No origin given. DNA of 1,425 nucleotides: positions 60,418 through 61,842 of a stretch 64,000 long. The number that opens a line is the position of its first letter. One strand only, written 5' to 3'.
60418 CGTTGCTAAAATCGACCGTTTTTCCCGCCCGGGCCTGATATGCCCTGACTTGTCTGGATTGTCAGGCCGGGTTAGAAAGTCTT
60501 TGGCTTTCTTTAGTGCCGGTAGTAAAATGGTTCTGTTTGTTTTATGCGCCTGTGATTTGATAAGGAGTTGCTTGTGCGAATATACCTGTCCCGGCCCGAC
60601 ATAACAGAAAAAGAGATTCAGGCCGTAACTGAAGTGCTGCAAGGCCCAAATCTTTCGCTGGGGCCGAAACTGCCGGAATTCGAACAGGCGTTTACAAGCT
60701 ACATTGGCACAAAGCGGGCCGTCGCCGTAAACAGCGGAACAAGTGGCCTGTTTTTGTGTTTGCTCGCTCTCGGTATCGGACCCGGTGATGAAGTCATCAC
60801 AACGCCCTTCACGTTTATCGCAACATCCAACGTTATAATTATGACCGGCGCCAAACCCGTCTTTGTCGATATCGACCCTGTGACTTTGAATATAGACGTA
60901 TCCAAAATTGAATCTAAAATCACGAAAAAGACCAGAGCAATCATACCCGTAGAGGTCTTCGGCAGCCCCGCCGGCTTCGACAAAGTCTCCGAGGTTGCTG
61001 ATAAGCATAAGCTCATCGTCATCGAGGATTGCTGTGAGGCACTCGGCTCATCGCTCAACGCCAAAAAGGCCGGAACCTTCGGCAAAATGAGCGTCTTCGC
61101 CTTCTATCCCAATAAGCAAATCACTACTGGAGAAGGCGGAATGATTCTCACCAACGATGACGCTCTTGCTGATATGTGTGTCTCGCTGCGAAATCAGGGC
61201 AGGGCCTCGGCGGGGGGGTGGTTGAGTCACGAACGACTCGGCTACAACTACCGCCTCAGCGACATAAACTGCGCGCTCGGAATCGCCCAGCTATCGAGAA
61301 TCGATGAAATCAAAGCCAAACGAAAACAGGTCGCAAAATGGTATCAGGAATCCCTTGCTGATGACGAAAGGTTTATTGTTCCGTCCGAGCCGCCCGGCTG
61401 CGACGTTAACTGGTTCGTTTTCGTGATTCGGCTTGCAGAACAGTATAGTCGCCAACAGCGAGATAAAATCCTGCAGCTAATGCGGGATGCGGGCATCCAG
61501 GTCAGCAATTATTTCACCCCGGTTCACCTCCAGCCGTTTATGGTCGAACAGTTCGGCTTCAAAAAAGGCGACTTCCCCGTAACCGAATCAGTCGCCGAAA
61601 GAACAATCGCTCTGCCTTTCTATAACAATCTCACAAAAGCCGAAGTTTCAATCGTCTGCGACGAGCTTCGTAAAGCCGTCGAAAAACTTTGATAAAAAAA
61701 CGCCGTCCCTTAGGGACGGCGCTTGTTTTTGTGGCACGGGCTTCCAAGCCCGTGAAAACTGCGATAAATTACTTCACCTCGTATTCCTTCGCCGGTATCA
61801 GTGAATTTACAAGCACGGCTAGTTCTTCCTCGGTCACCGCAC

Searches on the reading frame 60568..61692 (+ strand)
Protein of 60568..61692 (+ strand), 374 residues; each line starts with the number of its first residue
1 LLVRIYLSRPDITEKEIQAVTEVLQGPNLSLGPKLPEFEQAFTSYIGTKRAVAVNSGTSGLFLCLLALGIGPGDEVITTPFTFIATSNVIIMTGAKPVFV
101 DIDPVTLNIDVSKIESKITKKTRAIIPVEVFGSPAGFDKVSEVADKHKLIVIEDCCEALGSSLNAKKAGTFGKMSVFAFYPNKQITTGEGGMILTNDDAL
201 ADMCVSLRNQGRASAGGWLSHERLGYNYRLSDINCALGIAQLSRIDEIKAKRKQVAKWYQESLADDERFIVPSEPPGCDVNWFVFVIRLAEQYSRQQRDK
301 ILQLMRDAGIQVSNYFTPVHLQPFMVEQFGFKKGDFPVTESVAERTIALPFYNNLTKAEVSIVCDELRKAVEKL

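Call 13: search_protein_families(library=pfam, proteins=[window:60568-61692:+], max_evalue=0.0001)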
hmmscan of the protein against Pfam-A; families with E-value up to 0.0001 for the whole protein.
window:60568-61692:+ (374 aa): 3 families
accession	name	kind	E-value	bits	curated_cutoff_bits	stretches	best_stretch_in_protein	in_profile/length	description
PF01041.23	DegT_DnrJ_EryC1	-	2.2e-125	419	19.8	1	11-367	2-359/360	DegT/DnrJ/EryC1/StrS aminotransferase family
PF00155.27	Aminotran_1_2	-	1.2e-08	35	19.7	1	24-164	32-164/361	Aminotransferase class I and II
PF01053.26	Cys_Met_Meta_PP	-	3.5e-05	23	27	1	37-156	56-175/381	Cys/Met metabolism PLP-dependent enzyme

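Call 42: search_protein_families(library=ncbifam, proteins=[window:60568-61689:+], max_evalue=0.001)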
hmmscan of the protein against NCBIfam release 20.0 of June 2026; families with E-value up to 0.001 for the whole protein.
window:60568-61689:+ (374 aa): 22 families
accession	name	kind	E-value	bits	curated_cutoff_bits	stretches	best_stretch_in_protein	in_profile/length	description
TIGR03588.1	PseC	equivalog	7.9e-103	344.3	423.5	1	8-370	5-379/380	UDP-4-amino-4,6-dideoxy-N-acetyl-beta-L-altrosamine transaminase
TIGR04181.1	NHT_00031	hypoth_equivalog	4.7e-87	292.2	420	1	5-350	1-357/359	LegC family aminotransferase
NF008658.2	PRK11658.1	equivalog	3.6e-81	272.7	631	1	7-372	7-378/379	UDP-4-amino-4-deoxy-L-arabinose aminotransferase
NF008687.0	PRK11706.1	equivalog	2.1e-70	237.4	375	1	5-370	2-373/375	dTDP-4-amino-4,6-dideoxygalactose transaminase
NF011936.0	PRK15407.1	equivalog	2.3e-70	237.5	423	2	12-213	44-253/440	lipopolysaccharide biosynthesis protein RfbH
TIGR02379.1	ECA_wecE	subfamily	3.7e-60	203.7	434.85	1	6-370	3-374/376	dTDP-4-amino-4,6-dideoxy-D-glucose transaminase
TIGR04427.1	PLP_DesI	equivalog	5.6e-57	193.6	650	1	31-372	50-384/390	dTDP-4-dehydro-6-deoxyglucose aminotransferase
NF004975.0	PRK06348.1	equivalog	6.2e-09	35.3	549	1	41-155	82-202/384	pyridoxal phosphate-dependent aminotransferase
NF041364.1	GntC_guanitoxin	equivalog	4.4e-08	32.4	415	1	51-154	62-173/356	guanitoxin biosynthesis PLP-dependent (S)-gamma-hydroxy-L-arginine cyclodehydratase GntC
NF004621.0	PRK05957.1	equivalog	8.5e-08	31.3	498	1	46-129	86-168/389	pyridoxal phosphate-dependent aminotransferase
NF005816.0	PRK07682.1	equivalog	1.6e-07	30.3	620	1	54-155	95-203/390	aminotransferase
NF009079.0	PRK12414.1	subfamily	2.2e-07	30.2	481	1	48-126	90-167/384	methionine aminotransferase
NF006488.0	PRK08912.1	equivalog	5.6e-07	28.8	498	1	48-126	86-164/387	aminotransferase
NF041091.1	asp_aminotase_Arch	equivalog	7.7e-07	28.3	550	1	49-154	88-199/376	aspartate aminotransferase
NF006569.0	PRK09082.1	subfamily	1.3e-06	27.8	420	1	41-126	83-168/386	methionine aminotransferase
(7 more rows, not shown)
